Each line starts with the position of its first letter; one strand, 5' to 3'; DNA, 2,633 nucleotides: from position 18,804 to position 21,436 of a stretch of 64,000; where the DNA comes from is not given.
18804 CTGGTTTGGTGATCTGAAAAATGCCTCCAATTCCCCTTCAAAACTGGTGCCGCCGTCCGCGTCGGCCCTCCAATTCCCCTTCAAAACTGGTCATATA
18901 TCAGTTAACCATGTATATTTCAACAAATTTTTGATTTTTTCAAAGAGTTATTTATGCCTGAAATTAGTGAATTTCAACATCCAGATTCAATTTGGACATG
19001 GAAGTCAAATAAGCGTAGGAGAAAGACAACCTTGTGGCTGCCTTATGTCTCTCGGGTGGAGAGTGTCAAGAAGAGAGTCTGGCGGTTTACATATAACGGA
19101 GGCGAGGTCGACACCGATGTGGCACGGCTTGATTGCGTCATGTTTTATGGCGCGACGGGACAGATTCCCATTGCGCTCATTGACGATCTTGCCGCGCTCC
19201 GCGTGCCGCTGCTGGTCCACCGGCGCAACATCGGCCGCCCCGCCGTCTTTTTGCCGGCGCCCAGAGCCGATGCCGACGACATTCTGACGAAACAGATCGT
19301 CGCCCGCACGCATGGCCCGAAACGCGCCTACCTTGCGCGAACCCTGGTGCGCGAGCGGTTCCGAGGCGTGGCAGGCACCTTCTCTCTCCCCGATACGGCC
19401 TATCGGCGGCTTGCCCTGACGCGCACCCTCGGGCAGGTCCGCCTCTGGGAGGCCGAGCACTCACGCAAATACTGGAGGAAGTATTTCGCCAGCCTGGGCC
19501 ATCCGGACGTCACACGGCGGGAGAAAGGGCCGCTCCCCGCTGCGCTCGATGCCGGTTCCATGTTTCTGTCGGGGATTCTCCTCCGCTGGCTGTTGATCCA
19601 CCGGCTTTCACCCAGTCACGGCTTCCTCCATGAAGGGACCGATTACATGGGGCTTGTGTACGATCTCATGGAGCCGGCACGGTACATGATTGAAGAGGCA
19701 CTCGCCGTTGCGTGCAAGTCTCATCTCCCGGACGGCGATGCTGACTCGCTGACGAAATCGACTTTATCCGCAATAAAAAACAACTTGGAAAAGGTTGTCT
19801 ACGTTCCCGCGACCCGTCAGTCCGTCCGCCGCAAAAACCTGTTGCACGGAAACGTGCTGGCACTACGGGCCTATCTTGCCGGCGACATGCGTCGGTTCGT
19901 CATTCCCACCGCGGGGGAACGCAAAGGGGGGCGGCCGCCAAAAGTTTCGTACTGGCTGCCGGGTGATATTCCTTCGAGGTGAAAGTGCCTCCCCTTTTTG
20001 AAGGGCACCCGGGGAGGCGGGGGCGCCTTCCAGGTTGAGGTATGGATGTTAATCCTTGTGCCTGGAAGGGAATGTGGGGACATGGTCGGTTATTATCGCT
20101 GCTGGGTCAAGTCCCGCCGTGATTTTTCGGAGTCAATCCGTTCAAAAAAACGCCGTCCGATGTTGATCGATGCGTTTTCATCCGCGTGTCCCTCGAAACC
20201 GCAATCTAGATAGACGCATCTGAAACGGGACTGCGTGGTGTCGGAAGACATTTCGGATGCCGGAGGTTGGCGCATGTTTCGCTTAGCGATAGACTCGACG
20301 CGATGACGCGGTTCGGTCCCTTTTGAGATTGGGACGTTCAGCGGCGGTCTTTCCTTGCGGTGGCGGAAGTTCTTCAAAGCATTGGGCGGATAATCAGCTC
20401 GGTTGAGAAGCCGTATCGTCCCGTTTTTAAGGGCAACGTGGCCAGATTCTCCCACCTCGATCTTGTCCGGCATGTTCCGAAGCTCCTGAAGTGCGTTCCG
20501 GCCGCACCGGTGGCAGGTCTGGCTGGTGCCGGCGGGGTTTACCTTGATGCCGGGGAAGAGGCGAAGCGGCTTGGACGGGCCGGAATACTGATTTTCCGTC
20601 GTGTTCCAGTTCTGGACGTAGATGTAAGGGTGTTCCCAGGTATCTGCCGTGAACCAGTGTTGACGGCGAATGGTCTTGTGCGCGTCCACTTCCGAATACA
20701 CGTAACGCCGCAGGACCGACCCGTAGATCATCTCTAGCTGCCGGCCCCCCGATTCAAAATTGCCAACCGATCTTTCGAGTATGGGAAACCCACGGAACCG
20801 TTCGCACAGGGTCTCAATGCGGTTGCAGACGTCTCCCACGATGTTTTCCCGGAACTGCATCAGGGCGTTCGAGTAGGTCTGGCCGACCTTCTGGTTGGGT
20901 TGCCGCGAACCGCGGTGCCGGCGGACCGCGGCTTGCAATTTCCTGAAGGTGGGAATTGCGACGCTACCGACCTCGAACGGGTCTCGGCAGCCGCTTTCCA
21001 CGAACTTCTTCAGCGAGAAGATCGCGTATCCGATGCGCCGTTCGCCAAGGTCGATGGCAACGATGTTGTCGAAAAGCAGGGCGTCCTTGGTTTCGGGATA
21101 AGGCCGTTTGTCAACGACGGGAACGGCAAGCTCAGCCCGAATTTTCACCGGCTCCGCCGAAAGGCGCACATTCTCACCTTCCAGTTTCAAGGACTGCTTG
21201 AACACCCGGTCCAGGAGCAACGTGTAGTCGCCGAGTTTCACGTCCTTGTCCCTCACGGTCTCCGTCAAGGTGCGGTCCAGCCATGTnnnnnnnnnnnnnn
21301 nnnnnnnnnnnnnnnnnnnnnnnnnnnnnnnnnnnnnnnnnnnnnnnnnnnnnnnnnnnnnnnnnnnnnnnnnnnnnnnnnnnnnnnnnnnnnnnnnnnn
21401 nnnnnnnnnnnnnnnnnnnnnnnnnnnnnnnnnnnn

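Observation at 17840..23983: Minimal type V CRISPR-Cas locus: Cas12c/Cas12d-like effector, Cas1 only, 24-nt repeats and 18-20-nt spacers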

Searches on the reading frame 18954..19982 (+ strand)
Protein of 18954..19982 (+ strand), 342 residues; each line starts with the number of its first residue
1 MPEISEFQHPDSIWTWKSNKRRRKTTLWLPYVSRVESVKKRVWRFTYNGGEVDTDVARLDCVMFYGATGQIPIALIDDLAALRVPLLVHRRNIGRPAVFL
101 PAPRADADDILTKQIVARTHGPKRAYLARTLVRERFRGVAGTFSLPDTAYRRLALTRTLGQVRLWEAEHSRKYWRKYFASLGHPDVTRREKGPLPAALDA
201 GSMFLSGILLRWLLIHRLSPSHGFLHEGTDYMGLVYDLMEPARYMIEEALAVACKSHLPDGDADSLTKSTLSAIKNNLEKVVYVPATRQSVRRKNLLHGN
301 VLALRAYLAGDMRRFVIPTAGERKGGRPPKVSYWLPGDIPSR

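Call 9: search_protein_families(library=pfam, proteins=[window:18954-19982:+], max_evalue=1)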
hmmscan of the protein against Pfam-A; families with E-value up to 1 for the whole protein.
window:18954-19982:+ (342 aa): 1 family
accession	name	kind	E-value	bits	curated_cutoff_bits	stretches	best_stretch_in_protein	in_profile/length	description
PF01867.21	Cas_Cas1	-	2.4e-10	40.5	22.3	1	44-252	18-247/283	CRISPR associated protein Cas1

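Call 10: search_protein_families(library=ncbifam, proteins=[window:18954-19982:+], max_evalue=1)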
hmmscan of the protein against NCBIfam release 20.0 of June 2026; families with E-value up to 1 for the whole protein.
window:18954-19982:+ (342 aa): 4 families
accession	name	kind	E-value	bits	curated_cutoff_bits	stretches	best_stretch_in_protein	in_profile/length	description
TIGR00287.1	cas1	equivalog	2.3e-12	46.7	71.7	1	36-256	11-256/327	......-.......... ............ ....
TIGR03639.1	cas1_NMENI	exception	1.8e-05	24.2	120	1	49-252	25-231/278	type II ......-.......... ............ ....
TIGR03641.1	cas1_HMARI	exception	0.027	13.8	304.1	1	74-227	48-217/324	type I-B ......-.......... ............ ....b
TIGR03638.1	cas1_ECOLI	exception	0.16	11.1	215.6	1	190-253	168-232/269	type I-E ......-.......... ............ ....e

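Call 31: search_solved_structures(query=window:18954-19982:+, max_evalue=0.01, show_alignments=2)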
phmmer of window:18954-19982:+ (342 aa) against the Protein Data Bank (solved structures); distinct sequences matched with E-value up to 0.01: 3.
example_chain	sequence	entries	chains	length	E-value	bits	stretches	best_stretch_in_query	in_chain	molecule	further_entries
2yzs_A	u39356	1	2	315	0.00047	22.8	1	47-245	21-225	Putative uncharacterized protein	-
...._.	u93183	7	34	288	0.0025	20.4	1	105-251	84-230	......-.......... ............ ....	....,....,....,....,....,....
7cr6_A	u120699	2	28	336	0.0052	19.3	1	156-252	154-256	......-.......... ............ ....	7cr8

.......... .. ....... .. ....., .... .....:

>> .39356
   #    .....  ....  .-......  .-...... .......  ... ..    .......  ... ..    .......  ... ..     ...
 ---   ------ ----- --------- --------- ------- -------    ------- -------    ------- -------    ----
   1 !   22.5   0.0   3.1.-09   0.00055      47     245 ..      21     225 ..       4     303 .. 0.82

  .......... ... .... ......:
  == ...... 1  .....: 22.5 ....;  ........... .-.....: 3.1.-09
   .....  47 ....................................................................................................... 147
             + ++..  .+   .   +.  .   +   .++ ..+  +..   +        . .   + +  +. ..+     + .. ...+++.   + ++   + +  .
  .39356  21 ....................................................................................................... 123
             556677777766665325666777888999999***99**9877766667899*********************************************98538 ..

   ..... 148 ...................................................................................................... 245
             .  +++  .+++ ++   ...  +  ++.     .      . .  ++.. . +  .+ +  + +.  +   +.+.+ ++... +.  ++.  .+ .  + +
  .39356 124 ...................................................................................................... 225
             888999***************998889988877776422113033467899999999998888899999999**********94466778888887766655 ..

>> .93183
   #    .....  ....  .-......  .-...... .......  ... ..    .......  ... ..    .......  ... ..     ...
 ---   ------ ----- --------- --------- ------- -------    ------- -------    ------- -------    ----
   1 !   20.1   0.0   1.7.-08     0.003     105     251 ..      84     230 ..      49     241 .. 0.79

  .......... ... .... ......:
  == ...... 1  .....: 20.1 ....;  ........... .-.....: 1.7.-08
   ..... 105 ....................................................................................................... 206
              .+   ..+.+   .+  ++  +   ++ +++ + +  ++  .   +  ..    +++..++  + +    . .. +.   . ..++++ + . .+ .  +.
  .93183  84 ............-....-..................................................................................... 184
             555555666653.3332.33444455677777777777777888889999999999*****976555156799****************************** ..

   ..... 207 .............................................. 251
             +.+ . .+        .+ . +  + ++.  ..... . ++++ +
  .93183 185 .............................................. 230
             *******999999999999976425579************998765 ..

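Call 35: search_protein_families(library=padloc, proteins=[window:18954-19982:+], max_evalue=0.00001)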
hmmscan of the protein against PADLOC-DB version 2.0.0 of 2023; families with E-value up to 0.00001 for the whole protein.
window:18954-19982:+ (342 aa): 11 families
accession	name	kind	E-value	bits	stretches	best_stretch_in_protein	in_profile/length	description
PDLC01449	Cas1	-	8.9e-20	69.1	1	37-311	14-283/285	"CAS-I,CAS-II,CAS-III,CAS-IV,CAS-V,CAS-VI; acquisition_1"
PDLC01248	Cas1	-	7.9e-14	49.8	1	51-309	26-288/289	"CAS-I,CAS-II,CAS-III,CAS-IV,CAS-V,CAS-VI; acquisition_1"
PDLC00927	Cas1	-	6e-13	46.7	1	36-256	11-256/327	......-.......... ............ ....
PDLC01249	Cas1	-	1.5e-12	45.6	1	38-248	12-229/246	"CAS-I,CAS-II,CAS-III,CAS-IV,CAS-V,CAS-VI; acquisition_1"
PDLC01608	Cas1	-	6.4e-11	40.2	1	48-252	20-240/276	"CAS-I,CAS-II,CAS-III,CAS-IV,CAS-V,CAS-VI; acquisition_1"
PDLC02061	Cas1_II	-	1.5e-09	35.3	1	150-292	155-279/335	-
PDLC02063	Cas1_IIIb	-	8.5e-08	29.2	1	157-251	447-547/617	-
PDLC00928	Cas1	-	1.2e-07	29.1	1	93-309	67-314/315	Cas1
PDLC01333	Cas1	-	5.9e-07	27.2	1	51-282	27-258/270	"CAS-I,CAS-II,CAS-III,CAS-IV,CAS-V,CAS-VI; acquisition_1"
PDLC02025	Cas1d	-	1.1e-06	26.3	1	151-314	132-309/316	-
PDLC00926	Cas1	-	4.7e-06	24.2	1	49-252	25-231/278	"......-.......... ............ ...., subtype II/NMENI"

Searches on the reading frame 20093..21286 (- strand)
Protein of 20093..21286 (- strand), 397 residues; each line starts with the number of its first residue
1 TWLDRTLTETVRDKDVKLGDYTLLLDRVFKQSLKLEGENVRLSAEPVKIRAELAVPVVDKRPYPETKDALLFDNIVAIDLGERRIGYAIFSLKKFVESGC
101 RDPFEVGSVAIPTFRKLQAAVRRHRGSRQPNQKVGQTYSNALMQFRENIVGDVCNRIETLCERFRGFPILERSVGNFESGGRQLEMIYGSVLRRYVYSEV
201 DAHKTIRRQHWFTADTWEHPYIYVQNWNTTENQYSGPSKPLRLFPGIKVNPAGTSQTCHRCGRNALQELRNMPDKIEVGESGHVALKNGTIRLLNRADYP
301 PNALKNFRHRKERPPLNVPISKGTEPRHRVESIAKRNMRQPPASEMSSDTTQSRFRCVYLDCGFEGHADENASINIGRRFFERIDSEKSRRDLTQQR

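Call 30: search_solved_structures(query=window:20093-21286:-, max_evalue=0.001, show_alignments=2)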
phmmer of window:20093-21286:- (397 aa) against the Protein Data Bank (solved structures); distinct sequences matched with E-value up to 0.001: 2.
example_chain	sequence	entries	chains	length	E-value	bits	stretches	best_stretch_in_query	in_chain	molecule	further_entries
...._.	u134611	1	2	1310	3.9e-63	216.8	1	15-385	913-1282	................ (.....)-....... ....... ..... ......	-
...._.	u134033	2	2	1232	1.1e-57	198.8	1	52-384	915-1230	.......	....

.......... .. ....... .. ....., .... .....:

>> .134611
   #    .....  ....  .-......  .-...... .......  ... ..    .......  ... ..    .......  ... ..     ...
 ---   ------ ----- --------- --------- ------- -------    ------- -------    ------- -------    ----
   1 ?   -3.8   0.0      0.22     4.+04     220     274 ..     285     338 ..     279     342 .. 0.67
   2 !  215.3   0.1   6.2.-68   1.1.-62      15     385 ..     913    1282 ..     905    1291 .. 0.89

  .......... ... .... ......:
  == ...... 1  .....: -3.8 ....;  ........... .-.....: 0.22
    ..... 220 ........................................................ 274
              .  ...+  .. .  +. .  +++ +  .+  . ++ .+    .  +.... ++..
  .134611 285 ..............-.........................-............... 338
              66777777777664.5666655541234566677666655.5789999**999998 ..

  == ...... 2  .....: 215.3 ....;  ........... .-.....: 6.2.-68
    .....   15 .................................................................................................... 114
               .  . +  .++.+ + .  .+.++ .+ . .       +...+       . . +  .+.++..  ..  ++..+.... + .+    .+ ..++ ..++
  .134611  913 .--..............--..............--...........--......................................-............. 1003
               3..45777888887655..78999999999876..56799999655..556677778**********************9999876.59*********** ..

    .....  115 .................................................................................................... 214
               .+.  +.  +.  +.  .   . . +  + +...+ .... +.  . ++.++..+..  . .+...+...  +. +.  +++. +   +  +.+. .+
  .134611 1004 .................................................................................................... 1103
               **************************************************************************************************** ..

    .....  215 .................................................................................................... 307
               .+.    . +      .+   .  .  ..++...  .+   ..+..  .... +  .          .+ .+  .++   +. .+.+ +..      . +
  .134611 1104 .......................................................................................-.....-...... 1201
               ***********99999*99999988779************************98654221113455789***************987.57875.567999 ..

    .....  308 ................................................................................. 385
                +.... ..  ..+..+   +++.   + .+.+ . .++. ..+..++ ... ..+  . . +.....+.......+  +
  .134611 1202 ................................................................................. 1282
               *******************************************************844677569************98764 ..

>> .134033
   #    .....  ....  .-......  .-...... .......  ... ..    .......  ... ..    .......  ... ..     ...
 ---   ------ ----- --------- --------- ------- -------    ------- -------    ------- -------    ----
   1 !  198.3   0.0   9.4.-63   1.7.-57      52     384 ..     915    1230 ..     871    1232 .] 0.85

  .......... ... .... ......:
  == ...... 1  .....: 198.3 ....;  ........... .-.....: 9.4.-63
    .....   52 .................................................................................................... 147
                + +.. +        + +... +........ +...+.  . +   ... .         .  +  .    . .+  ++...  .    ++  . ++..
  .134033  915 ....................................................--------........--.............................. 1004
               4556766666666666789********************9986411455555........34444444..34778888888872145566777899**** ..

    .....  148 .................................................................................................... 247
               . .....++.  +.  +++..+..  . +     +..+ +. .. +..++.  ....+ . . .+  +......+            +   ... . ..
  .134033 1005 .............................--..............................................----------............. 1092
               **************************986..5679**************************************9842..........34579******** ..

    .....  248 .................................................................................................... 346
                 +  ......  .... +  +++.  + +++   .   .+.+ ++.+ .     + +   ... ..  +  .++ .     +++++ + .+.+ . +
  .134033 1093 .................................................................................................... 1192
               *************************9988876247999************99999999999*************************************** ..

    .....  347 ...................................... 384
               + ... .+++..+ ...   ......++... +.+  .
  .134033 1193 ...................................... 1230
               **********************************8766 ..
